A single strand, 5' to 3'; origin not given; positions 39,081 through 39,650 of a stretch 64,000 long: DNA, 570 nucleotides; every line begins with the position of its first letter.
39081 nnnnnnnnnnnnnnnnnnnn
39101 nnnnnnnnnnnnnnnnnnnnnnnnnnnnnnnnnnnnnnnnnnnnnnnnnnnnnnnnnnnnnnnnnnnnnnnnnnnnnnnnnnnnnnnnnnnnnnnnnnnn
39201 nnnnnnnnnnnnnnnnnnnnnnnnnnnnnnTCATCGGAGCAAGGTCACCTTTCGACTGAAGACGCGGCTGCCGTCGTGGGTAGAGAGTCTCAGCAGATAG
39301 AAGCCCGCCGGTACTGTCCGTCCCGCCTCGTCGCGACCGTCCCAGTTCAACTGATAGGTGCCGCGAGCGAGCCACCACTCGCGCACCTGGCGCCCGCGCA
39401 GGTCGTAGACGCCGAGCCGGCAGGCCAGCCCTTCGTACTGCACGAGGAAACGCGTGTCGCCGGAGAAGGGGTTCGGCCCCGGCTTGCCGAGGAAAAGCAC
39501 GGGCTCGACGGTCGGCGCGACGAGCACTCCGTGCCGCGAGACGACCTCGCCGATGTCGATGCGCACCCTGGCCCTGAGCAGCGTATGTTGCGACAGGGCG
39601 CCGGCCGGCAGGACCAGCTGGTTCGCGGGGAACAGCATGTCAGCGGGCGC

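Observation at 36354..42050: Operon coupling a T9SS-tagged M6 metalloprotease, an Slt70-type lytic transglycosylase and a CTP-transferase-like membrane protein immediately upstream of secA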

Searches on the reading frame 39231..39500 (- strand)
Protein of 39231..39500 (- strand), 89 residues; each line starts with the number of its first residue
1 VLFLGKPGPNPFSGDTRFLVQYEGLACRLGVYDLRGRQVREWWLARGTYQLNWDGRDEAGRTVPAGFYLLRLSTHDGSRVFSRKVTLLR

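Call 69: search_protein_families(library=ncbifam, proteins=[window:39231-39500:-], max_evalue=1)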
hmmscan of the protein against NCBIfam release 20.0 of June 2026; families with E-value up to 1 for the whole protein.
window:39231-39500:- (89 aa): 9 families
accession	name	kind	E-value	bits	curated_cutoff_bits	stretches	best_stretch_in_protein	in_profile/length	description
NF009453.0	PRK12813.1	equivalog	1e-05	25.2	264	1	29-82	128-181/223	flagellar basal body rod modification protein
NF005176.1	PRK06655.1-1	equivalog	3.6e-05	23.8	230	1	30-78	102-154/197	flagellar hook assembly protein FlgD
NF033707.1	T9SS_sortase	equivalog_domain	7.4e-05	20.6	420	1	9-75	1003-1078/1095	type IX secretion system sortase PorU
NF052228.1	T9SS_PorZ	equivalog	9.4e-05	21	260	1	31-88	701-756/757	type IX secretion system anionic LPS delivery protein PorZ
NF053608.1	Lsa66_OmpA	equivalog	0.00022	19.8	700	1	33-79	185-233/581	fibronectin-binding adhesin Lsa66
TIGR04183.1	Por_Secre_tail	domain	0.00028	20.8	23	1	9-80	3-66/72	T9SS type A sorting domain-containing protein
NF009452.0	PRK12812.1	equivalog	0.0017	17.6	258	1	44-73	176-205/289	flagellar basal body rod modification protein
NF009276.0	PRK12633.1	equivalog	0.013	15.2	383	1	35-78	139-185/234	flagellar basal body rod modification protein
NF009277.0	PRK12634.1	equivalog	0.24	11.5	333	1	45-77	145-177/221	flagellar basal body rod modification protein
